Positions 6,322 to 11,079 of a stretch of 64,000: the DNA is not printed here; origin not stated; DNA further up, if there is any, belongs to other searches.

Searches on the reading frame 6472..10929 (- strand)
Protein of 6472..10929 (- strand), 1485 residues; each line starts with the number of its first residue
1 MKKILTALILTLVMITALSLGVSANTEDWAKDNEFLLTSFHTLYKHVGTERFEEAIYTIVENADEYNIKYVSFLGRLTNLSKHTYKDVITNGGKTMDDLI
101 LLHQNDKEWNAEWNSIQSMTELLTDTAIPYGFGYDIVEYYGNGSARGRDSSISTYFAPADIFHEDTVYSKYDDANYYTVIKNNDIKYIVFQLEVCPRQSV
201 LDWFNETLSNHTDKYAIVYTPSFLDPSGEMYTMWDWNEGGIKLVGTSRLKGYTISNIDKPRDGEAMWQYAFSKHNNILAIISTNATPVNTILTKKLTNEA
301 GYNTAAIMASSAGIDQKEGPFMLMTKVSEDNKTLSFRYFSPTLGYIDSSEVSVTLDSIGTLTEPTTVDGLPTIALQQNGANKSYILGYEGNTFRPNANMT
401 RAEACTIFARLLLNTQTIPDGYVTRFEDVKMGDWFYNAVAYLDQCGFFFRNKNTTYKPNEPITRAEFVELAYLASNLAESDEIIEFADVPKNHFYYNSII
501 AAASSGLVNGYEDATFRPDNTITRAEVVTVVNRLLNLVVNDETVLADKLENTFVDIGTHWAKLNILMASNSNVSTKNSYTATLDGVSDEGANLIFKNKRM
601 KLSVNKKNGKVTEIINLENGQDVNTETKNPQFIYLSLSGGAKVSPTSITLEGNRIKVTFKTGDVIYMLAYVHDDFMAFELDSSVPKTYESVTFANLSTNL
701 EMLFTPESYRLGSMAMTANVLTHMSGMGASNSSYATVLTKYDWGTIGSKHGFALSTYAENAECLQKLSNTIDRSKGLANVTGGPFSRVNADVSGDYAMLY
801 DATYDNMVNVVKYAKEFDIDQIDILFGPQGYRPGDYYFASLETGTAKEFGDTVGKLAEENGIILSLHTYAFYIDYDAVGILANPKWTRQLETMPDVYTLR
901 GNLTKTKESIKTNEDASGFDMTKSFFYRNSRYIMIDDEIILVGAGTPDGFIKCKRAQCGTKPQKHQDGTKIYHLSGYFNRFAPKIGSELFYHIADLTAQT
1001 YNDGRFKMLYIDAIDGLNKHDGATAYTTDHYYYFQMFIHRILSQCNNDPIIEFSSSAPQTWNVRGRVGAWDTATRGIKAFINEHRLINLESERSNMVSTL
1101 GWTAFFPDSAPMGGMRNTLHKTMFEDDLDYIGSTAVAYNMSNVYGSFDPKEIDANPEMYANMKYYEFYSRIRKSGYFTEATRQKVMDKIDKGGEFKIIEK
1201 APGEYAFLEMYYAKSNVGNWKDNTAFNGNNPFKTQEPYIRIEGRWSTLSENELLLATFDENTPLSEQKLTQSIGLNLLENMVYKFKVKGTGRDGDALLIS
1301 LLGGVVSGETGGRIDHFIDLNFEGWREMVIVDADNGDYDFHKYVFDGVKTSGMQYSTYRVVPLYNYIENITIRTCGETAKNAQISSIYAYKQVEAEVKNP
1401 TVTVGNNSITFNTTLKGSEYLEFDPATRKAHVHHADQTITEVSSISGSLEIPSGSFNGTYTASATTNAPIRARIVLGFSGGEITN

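Call 53: search_protein_families(library=pfam, proteins=[window:6472-10929:-], max_evalue=0.00001)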
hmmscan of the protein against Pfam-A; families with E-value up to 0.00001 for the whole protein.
window:6472-10929:- (1485 aa): 1 family
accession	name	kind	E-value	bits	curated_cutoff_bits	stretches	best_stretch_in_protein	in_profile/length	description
PF00395.25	SLH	-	6.9e-30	103.2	20.8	2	486-527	2-43/44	S-layer homology domain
